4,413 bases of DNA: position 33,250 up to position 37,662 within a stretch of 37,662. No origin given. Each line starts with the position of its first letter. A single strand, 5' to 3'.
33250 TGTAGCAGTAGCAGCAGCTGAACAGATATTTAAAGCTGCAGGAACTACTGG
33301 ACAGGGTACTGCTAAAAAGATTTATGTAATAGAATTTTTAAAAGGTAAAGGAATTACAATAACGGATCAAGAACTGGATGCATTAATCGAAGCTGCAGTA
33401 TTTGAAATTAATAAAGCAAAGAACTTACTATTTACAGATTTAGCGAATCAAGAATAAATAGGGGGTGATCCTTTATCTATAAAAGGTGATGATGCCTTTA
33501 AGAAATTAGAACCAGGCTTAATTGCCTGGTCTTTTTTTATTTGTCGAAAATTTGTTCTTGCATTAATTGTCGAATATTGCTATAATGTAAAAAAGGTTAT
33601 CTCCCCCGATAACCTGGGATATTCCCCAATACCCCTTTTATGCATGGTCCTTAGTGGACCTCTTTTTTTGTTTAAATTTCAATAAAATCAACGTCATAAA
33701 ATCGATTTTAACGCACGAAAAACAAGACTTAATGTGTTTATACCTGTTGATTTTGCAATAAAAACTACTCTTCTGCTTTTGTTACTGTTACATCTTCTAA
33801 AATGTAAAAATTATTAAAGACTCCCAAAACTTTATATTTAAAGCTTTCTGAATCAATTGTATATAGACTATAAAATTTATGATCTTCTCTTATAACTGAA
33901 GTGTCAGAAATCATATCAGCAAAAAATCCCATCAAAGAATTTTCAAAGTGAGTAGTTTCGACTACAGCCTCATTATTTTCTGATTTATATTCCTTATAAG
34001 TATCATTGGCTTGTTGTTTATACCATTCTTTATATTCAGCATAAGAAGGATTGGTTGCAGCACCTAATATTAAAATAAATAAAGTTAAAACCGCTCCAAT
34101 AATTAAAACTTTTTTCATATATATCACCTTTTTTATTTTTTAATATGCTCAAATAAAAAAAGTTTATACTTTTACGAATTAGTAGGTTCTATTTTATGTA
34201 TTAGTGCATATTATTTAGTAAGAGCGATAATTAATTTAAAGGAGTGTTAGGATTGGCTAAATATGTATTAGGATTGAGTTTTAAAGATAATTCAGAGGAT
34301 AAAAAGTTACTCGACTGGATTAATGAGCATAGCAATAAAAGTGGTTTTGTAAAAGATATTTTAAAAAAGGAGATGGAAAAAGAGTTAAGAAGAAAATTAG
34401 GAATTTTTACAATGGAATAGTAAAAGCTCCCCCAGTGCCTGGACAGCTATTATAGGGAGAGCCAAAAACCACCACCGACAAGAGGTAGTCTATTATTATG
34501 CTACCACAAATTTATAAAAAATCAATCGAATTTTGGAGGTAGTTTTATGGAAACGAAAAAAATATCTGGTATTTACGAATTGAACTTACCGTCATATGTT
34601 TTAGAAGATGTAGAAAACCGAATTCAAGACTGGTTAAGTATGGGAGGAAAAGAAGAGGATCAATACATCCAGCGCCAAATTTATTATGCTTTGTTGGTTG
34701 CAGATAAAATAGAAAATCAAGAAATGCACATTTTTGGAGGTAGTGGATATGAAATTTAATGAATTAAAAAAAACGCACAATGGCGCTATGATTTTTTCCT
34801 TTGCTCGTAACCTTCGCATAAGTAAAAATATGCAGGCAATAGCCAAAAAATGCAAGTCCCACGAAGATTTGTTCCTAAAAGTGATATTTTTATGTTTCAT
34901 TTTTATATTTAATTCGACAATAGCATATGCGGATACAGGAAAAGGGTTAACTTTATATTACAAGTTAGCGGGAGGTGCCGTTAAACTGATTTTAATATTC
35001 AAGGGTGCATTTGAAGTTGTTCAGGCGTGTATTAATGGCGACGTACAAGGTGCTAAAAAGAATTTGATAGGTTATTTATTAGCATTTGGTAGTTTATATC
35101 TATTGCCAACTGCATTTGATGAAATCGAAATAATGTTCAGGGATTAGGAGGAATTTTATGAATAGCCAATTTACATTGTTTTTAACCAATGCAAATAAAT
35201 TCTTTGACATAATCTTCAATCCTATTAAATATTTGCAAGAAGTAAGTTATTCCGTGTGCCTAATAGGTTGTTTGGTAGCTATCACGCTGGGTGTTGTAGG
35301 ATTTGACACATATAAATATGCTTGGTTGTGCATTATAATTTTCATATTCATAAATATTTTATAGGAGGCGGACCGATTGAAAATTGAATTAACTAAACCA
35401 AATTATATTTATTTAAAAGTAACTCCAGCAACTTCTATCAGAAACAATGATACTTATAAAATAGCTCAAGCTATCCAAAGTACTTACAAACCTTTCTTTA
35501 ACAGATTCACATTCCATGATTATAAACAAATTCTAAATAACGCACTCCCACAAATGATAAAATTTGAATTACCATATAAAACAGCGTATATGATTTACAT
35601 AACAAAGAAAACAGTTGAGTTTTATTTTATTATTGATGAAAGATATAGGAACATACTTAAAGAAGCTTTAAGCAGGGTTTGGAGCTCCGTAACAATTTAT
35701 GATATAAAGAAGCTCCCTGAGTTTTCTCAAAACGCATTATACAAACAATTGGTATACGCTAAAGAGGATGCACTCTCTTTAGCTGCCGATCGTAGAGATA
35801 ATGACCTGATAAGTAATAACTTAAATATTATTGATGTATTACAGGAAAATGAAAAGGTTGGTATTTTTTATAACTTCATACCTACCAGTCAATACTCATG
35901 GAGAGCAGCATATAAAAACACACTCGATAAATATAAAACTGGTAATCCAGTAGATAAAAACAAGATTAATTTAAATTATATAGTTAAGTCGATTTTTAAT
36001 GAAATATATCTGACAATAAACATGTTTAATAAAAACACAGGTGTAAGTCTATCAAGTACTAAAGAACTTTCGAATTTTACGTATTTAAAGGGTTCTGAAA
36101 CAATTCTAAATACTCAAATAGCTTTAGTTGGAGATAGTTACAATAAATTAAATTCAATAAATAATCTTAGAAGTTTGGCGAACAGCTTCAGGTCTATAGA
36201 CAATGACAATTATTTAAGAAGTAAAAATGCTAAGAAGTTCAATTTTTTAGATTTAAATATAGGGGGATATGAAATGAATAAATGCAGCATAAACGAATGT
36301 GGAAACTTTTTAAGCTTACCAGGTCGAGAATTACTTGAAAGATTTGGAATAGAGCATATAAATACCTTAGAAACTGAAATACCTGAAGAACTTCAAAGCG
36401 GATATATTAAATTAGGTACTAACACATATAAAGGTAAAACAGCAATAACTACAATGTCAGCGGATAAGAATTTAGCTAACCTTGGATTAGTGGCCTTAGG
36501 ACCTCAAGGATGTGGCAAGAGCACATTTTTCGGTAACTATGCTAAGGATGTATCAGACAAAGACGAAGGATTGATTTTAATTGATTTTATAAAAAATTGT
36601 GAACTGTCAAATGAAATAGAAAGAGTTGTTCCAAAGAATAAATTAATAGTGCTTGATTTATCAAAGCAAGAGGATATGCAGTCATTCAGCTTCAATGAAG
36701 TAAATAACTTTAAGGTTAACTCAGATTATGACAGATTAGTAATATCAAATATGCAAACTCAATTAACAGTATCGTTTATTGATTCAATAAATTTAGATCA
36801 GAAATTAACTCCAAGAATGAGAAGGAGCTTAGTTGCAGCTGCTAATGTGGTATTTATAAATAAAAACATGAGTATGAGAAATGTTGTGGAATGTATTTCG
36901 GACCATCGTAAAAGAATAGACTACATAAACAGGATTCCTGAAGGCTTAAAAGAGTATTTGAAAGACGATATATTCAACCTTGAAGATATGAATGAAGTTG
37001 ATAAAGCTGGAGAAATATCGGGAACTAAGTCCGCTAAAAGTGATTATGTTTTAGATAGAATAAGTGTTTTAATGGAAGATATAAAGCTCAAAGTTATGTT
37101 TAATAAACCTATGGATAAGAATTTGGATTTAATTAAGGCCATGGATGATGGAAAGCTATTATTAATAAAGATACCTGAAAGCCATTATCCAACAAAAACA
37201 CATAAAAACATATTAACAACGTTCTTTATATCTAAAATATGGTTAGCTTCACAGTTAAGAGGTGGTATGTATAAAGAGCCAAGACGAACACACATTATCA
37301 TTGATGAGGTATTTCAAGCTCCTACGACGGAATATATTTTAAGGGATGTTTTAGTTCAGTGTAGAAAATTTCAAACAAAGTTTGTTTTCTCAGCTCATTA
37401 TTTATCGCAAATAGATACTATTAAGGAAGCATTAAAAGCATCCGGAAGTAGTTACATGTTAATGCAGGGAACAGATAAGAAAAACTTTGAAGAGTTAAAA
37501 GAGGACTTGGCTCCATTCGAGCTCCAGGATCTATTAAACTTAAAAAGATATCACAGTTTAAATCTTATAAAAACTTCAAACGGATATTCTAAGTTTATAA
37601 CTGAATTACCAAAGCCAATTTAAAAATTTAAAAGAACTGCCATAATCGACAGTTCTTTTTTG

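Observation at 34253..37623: Orphan T4SS-like membrane/ATPase operon (VirB2-, VirB3-, VirB4-like) in the phage moron slot next to attP/int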

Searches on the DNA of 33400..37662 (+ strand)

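Call 8: search_dna_similar(query=window:33400-37662:+, collection=phages, mode=distant, max_rows=25)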
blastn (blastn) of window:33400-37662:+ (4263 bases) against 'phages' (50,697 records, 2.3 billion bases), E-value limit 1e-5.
No match.

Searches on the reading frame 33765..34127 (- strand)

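Call 3: search_protein_families(library=pfam, proteins=[window:33765-34127:-], max_evalue=1)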
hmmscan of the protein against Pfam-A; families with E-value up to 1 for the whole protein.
window:33765-34127:- (120 aa): 4 families
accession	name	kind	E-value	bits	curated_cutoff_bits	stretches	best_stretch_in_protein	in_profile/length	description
PF14271.11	DUF4359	-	4.7e-05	24.4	27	1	23-111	4-102/103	Domain of unknown function (DUF4359)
PF10858.15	DUF2659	-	0.011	15.9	27.7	1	1-79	18-95/216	Protein of unknown function (DUF2659)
PF13786.12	DUF4179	-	0.02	15.8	30.1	1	5-53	7-65/94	Domain of unknown function (DUF4179)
PF16339.10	DUF4969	-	0.038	14.8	31.4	1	5-61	3-63/79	Domain of unknown function (DUF4969)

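Call 4: search_protein_families(library=phrogs, proteins=[window:33765-34127:-], max_evalue=1)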
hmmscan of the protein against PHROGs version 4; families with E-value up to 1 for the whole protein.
window:33765-34127:- (120 aa): 6 families
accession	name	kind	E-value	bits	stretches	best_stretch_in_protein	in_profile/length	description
phrog_1717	-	unknown function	0.0058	17.5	1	4-80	1-75/176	-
phrog_9152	-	unknown function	0.01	16.9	1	4-35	8-39/64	-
phrog_9012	-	unknown function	0.022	15.7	1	26-92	73-140/190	-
phrog_37731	-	unknown function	0.022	15.1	1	6-41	24-57/203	-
phrog_8723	-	unknown function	0.18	12.4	1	18-85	123-188/251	-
phrog_13950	-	unknown function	0.33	12.2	1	25-59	57-91/122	-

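Call 5: search_protein_families(library=padloc, proteins=[window:33765-34127:-], max_evalue=1)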
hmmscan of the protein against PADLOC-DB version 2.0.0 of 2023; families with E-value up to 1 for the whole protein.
window:33765-34127:- (120 aa): 0 families

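Call 6: search_protein_families(library=ncbifam, proteins=[window:33765-34127:-], max_evalue=1)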
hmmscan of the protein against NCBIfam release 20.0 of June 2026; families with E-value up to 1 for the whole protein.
window:33765-34127:- (120 aa): 0 families

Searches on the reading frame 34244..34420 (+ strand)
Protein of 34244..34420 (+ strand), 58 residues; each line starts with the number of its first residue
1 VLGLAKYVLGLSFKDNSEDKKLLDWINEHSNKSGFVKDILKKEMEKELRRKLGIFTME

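Call 3: search_protein_families(library=pfam, proteins=[window:34244-34420:+], max_evalue=1)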
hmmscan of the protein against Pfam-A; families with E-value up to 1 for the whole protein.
window:34244-34420:+ (58 aa): 0 families

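Call 4: search_protein_families(library=phrogs, proteins=[window:34244-34420:+], max_evalue=1)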
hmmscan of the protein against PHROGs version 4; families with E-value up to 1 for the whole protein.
window:34244-34420:+ (58 aa): 6 families
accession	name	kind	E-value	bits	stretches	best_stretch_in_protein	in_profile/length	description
phrog_4223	-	unknown function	9.3e-08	33.3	1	10-51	5-46/67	-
phrog_14312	-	unknown function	9.6e-05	23.8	1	5-47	2-42/87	-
phrog_18533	-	unknown function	0.00066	20.6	1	11-41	6-36/49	-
phrog_17574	-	unknown function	0.004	19.1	1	14-51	13-49/102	-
phrog_5765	-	unknown function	0.098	13.5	1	36-57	3-24/50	-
phrog_8400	-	unknown function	0.1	13.7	1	12-46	23-56/56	-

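Call 5: search_protein_families(library=padloc, proteins=[window:34244-34420:+], max_evalue=1)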
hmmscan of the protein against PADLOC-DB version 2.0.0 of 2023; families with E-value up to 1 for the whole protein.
window:34244-34420:+ (58 aa): 0 families

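Call 6: search_protein_families(library=ncbifam, proteins=[window:34244-34420:+], max_evalue=1)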
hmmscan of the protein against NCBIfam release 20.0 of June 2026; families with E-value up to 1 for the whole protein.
window:34244-34420:+ (58 aa): 1 family
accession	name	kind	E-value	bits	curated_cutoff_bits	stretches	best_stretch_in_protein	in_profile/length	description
NF050104.1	TA_MazE_antitoxin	equivalog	0.01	16.2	65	1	19-52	7-42/69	type II toxin-antitoxin system MazE family antitoxin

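Call 68: search_protein_families(library=pfam, alignment_id=A6, max_evalue=1)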
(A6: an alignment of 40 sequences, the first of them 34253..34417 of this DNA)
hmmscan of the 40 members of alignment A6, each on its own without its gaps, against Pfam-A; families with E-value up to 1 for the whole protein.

A. member 1, window:34253-34417:+ (55 aa): 0 families

B. families by the number of members that match (of 40 scanned): 15 families
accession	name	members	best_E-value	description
PF12603.13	L_PA-C-like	1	0.014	RNA-directed RNA polymerase L, PA-C-like domain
PF05542.16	DUF760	1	0.02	Protein of unknown function (DUF760)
PF20781.2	TssR_C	1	0.033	TssR C-terminal domain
PF03836.20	RasGAP_C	1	0.035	RasGAP C-terminus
PF14880.11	COX14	1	0.045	Cytochrome oxidase c assembly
PF24127.1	DUF7395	1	0.051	Domain of unknown function (DUF7395)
PF05944.17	Phage_term_smal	1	0.076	Phage small terminase subunit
PF22729.1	NCH3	1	0.08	NACHT C-terminal Helical domain 3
PF09236.15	AHSP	1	0.11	Alpha-haemoglobin stabilising protein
PF11305.13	DUF3107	1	0.13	Protein of unknown function (DUF3107)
PF02064.20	MAS20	1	0.13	MAS20 protein import receptor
PF17206.9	SeqA_N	1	0.16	SeqA protein N-terminal domain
PF11897.13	DUF3417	1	0.17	Protein of unknown function (DUF3417)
PF09957.15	VapB_antitoxin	1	0.18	Bacterial antitoxin of type II TA system, VapB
PF10934.14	Sheath_initiator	1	0.33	Contractile injection system sheath initiator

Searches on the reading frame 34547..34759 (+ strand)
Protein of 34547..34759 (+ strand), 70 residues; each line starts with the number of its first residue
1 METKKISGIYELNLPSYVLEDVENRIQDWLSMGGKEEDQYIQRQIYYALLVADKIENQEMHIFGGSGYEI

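Call 3: search_protein_families(library=pfam, proteins=[window:34547-34759:+], max_evalue=1)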
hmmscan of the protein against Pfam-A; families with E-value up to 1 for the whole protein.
window:34547-34759:+ (70 aa): 1 family
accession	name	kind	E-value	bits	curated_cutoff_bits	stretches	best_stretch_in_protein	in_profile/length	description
PF21793.2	DUF6877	-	4.3e-15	55.4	24.4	1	10-48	11-48/53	Family of unknown function (DUF6877)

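Call 4: search_protein_families(library=phrogs, proteins=[window:34547-34759:+], max_evalue=1)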
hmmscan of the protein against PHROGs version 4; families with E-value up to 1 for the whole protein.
window:34547-34759:+ (70 aa): 2 families
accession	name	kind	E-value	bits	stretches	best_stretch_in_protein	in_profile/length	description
phrog_1455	-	unknown function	1e-14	54.9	1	11-57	12-58/60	-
phrog_29310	-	unknown function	0.024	15.7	1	32-65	34-66/69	-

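Call 5: search_protein_families(library=padloc, proteins=[window:34547-34759:+], max_evalue=1)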
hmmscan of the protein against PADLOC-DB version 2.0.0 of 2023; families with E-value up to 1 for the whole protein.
window:34547-34759:+ (70 aa): 0 families

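Call 6: search_protein_families(library=ncbifam, proteins=[window:34547-34759:+], max_evalue=1)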
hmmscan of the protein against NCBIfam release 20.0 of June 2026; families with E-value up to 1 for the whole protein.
window:34547-34759:+ (70 aa): 0 families

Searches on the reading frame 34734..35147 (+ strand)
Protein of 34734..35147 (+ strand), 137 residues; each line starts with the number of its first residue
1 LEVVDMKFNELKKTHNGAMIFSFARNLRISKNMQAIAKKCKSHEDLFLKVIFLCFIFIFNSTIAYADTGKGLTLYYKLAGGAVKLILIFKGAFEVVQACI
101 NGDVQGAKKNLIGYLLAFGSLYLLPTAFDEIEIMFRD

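Call 3: search_protein_families(library=pfam, proteins=[window:34734-35147:+], max_evalue=1)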
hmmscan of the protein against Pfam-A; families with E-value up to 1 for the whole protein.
window:34734-35147:+ (137 aa): 2 families
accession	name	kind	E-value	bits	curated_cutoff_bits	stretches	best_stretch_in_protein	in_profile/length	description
PF09287.15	CEP1-DNA_bind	-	0.069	13.2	24.4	1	36-101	81-147/198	CEP-1, DNA binding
PF18356.7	DUF5608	-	0.27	11.7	25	1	65-112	3-49/56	Domain of unknown function (DUF5608)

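Call 4: search_protein_families(library=phrogs, proteins=[window:34734-35147:+], max_evalue=1)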
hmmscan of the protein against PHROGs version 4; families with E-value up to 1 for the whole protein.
window:34734-35147:+ (137 aa): 1 family
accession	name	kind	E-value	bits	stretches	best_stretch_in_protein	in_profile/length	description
phrog_25181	-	moron, auxiliary metabolic gene and host takeover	0.013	16.2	1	83-103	4-24/61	membrane protein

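Call 5: search_protein_families(library=padloc, proteins=[window:34734-35147:+], max_evalue=1)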
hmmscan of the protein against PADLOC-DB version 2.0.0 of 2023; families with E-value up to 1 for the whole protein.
window:34734-35147:+ (137 aa): 0 families

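Call 6: search_protein_families(library=ncbifam, proteins=[window:34734-35147:+], max_evalue=1)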
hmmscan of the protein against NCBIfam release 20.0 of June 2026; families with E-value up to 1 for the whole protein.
window:34734-35147:+ (137 aa): 0 families

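Call 48: search_protein_families(library=pfam, alignment_id=A2, max_evalue=1)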
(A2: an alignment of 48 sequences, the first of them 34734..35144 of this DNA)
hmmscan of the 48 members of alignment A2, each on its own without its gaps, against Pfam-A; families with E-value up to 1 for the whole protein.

A. member 1, window:34734-35144:+ (137 aa): 2 families
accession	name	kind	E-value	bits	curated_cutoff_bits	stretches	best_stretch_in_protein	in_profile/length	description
PF09287.15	CEP1-DNA_bind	-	0.069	13.2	24.4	1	36-101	81-147/198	CEP-1, DNA binding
PF18356.7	DUF5608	-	0.27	11.7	25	1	65-112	3-49/56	Domain of unknown function (DUF5608)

B. families by the number of members that match (of 48 scanned): 48 families (the first 25 are shown)
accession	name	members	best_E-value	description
PF04956.18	TrbC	5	0.00029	TrbC/VIRB2 pilin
PF08462.16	Carmo_coat_C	4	0.023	Carmovirus coat protein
PF03631.20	Virul_fac_BrkB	3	0.0019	Virulence factor BrkB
PF14387.11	DUF4418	2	0.0052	Domain of unknown function (DUF4418)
PF09973.14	DUF2208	2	0.02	Predicted membrane protein (DUF2208)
PF13786.12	DUF4179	2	0.064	Domain of unknown function (DUF4179)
PF19389.4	DUF5964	2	0.086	Family of unknown function (DUF5964)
PF09053.15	CagZ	1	0.00092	CagZ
PF05445.17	Pox_ser-thr_kin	1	0.00093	Poxvirus serine/threonine protein kinase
PF24867.1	DUF7733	1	0.0081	Domain of unknown function (DUF7733)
PF11143.13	DUF2919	1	0.013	Protein of unknown function (DUF2919)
PF17555.7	TssN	1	0.014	Type VI secretion system, TssN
PF06664.17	WLS-like_TM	1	0.015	Wntless-like, transmembrane domain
PF03434.18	DUF276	1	0.016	DUF276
PF22849.2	CATSPERE_Ig-like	1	0.017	CATSPERE Ig-like domain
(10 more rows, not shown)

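Call 49: find_homologous_proteins(query=A2, max_evalue=0.001)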
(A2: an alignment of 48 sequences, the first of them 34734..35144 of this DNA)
Query A2 (48 sequences) (137 aa, profile of the alignment): 22 proteins with E <= 0.001 among 2366 candidates.
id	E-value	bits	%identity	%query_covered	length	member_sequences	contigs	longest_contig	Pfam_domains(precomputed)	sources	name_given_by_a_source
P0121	8.2e-26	109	51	93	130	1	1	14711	-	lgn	-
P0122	6.4e-23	99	100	96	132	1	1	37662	-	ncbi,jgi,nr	ncbi:MAG: hypothetical protein K0R54_2280 [Clostridiaceae bacterium]|jgi:hypothetical protein|nr:hyp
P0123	2.1e-21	94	29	10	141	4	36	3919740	-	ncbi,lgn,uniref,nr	ncbi:hypothetical protein [Clostridium botulinum]|uniref:hypothetical protein n=1 Tax=Clostridium bo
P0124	6.7e-21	93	30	42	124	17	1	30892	-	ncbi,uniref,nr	ncbi:hypothetical protein [Clostridium botulinum]|uniref:hypothetical protein n=1 Tax=Clostridium bo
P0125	1.9e-20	91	-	-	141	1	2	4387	-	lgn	-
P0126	2.0e-20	91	-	-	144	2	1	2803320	-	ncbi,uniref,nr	ncbi:hypothetical protein N493_14870 [Clostridium botulinum B2 433]|uniref:hypothetical protein n=1 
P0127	2.3e-20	91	-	-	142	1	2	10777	-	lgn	-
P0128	8.5e-20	89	-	-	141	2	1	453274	-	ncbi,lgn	ncbi:hypothetical protein AB2T19_002791 [Clostridium botulinum]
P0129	1.7e-19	88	-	-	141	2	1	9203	-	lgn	-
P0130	6.9e-19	86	30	42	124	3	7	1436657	-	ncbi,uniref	ncbi:hypothetical protein ACLD43_06585 [Clostridium botulinum]|uniref:hypothetical protein n=1 Tax=C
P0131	1.8e-18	85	-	-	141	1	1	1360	-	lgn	-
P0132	1.9e-18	85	-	-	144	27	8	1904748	-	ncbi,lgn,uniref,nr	ncbi:hypothetical protein HYH70_00055 [Clostridium botulinum]|uniref:hypothetical protein n=1 Tax=Cl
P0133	3.1e-18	84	28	45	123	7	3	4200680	-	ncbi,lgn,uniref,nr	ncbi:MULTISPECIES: hypothetical protein [Clostridium]|uniref:hypothetical protein n=1 Tax=Clostridiu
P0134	1.0e-17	82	28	42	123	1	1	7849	-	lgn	-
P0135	3.2e-17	81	24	43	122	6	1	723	-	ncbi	-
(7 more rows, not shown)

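Call 82: search_protein_families(library=ncbifam, proteins=[window:34749-35144:+], max_evalue=1)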
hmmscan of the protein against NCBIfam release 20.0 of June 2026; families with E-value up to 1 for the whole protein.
window:34749-35144:+ (132 aa): 0 families
